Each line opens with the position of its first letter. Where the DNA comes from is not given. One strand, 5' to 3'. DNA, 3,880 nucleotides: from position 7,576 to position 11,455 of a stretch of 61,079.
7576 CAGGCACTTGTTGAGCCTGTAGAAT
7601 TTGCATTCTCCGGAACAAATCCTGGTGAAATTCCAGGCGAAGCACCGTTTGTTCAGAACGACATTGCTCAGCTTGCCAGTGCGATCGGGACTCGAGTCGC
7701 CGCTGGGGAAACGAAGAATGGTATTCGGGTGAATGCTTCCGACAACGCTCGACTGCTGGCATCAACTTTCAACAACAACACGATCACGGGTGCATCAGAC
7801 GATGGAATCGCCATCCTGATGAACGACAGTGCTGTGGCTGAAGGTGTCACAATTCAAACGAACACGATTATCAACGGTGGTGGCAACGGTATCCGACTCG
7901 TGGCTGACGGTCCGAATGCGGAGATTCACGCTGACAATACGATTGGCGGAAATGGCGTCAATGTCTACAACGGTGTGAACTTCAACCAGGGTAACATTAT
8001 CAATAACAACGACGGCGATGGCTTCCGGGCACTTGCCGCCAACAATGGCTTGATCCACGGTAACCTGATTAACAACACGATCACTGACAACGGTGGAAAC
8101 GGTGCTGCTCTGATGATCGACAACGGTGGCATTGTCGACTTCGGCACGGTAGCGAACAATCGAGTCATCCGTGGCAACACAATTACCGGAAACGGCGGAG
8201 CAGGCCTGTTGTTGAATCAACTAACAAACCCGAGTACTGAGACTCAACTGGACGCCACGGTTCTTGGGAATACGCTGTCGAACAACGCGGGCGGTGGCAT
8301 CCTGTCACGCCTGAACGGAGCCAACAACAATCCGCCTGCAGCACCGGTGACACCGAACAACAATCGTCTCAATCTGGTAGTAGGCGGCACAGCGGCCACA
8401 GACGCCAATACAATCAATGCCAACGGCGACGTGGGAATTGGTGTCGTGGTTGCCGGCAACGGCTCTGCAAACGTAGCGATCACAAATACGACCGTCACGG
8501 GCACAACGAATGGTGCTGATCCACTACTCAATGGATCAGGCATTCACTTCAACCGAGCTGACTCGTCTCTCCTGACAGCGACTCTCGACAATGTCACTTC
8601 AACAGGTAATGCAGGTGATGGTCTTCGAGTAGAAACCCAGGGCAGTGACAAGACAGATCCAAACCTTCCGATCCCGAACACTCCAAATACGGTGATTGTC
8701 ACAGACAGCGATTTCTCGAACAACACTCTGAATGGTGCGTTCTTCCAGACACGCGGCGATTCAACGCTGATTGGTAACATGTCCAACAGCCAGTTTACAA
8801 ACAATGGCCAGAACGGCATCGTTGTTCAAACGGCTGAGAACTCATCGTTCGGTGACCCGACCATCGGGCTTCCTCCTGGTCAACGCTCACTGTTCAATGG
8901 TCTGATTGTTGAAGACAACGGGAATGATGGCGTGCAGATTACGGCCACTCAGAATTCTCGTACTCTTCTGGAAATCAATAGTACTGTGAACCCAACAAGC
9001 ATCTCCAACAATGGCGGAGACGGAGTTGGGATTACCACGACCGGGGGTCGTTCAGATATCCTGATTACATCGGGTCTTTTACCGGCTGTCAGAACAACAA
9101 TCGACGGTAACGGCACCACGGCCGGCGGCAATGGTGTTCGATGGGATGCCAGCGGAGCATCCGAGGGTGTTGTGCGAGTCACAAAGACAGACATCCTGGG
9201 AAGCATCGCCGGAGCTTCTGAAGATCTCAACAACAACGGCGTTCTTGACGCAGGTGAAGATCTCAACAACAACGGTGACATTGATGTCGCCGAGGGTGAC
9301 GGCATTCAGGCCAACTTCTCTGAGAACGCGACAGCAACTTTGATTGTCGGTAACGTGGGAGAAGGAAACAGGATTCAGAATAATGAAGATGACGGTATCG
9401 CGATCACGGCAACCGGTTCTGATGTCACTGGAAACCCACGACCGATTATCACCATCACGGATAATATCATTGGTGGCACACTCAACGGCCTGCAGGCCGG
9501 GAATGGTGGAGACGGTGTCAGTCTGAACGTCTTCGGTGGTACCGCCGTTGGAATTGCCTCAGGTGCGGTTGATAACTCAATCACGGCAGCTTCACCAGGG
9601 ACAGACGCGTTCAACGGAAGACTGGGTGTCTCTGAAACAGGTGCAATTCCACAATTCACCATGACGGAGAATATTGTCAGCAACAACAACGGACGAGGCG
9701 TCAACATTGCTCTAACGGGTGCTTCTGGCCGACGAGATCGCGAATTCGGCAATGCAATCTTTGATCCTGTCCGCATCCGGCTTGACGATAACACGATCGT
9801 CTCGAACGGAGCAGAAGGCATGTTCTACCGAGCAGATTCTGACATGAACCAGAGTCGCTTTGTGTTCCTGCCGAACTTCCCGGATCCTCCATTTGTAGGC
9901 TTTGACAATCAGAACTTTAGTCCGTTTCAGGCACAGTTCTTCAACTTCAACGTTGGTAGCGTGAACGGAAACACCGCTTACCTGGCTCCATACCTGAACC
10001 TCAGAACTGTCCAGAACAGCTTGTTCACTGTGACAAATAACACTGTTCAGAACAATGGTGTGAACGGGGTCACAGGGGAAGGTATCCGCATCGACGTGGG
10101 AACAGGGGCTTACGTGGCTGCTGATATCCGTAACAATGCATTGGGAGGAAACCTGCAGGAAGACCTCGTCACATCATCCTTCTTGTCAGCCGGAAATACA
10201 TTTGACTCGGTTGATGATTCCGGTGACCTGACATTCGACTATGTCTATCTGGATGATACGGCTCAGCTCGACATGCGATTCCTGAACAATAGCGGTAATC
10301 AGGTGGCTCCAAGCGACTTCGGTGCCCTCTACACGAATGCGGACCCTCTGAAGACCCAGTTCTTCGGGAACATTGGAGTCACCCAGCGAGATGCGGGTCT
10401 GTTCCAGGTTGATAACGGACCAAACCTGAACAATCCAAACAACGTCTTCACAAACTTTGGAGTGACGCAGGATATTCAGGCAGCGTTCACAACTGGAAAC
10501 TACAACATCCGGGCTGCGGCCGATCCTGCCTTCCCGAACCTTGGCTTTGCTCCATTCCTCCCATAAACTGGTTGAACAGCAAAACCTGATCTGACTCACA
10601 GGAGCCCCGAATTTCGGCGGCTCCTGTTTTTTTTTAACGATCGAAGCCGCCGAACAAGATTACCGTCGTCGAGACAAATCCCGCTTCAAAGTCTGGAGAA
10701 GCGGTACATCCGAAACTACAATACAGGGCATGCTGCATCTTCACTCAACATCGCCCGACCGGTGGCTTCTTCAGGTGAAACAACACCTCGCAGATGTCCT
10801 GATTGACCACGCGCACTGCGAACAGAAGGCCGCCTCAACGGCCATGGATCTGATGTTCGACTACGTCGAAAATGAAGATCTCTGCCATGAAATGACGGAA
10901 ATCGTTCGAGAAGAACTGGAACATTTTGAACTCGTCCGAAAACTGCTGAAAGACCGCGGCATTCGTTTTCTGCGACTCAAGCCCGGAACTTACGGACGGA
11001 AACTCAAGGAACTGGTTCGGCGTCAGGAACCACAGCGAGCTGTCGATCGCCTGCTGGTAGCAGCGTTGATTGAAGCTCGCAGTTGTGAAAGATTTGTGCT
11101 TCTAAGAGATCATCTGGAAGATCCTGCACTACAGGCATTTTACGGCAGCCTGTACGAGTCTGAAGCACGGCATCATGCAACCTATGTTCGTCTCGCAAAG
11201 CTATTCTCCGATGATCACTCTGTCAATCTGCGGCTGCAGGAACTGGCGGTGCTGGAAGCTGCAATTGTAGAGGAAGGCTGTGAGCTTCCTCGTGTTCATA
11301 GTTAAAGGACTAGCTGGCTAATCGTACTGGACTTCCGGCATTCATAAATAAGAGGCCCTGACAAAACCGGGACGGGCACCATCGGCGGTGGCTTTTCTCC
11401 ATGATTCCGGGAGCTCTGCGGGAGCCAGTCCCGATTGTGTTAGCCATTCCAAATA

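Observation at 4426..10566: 2046-aa protein combining an intimin/invasin-like N-terminal beta-barrel with a parallel beta-helix passenger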

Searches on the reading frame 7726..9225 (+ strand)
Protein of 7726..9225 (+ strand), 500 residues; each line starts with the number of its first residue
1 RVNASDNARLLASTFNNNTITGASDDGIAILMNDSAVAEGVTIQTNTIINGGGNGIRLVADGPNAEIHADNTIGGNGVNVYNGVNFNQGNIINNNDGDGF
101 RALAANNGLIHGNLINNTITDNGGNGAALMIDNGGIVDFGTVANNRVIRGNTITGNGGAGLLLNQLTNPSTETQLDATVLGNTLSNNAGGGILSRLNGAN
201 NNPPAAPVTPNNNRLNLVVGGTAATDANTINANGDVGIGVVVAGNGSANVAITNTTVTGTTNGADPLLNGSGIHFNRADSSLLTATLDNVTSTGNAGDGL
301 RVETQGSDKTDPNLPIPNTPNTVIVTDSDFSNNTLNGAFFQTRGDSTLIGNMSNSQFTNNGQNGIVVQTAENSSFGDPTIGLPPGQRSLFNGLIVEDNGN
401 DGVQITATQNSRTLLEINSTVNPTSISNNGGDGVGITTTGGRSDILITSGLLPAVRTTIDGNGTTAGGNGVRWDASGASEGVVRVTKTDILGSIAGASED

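Call 27: search_protein_families(library=pfam, proteins=[window:7726-9225:+], max_evalue=1)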
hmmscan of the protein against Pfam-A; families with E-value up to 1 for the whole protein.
window:7726-9225:+ (500 aa): 2 families
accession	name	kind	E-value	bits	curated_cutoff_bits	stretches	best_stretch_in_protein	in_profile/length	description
PF13229.12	Beta_helix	-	5.4e-13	49.3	25.9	3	73-200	21-125/158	Right handed beta helix region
PF13134.11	DUF3948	-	0.0018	18.3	25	1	479-497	3-21/35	Protein of unknown function (DUF3948)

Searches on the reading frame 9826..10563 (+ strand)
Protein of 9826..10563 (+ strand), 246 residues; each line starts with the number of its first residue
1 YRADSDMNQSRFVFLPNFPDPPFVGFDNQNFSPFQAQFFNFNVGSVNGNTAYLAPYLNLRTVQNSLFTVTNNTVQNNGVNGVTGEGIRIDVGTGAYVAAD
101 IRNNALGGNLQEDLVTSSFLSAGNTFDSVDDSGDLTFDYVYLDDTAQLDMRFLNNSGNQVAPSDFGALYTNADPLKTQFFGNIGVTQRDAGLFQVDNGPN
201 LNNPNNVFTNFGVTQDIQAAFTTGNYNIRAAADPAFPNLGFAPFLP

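Call 58: search_protein_families(library=pfam, proteins=[window:9826-10563:+], max_evalue=0.1)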
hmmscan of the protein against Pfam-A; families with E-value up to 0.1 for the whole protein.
window:9826-10563:+ (246 aa): 0 families

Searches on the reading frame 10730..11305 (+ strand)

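Call 21: search_protein_families(library=pfam, proteins=[window:10730-11305:+], max_evalue=0.001)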
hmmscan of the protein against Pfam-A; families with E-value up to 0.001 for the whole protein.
window:10730-11305:+ (191 aa): 2 families
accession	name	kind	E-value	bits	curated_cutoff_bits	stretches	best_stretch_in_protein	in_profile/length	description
PF06175.17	MiaE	-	3.7e-61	206.9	27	1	4-191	10-199/199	tRNA-(MS[2]IO[6]A)-hydroxylase (MiaE)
PF04305.20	DUF455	-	0.00068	19.7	34.3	1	17-80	60-124/247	Protein of unknown function (DUF455)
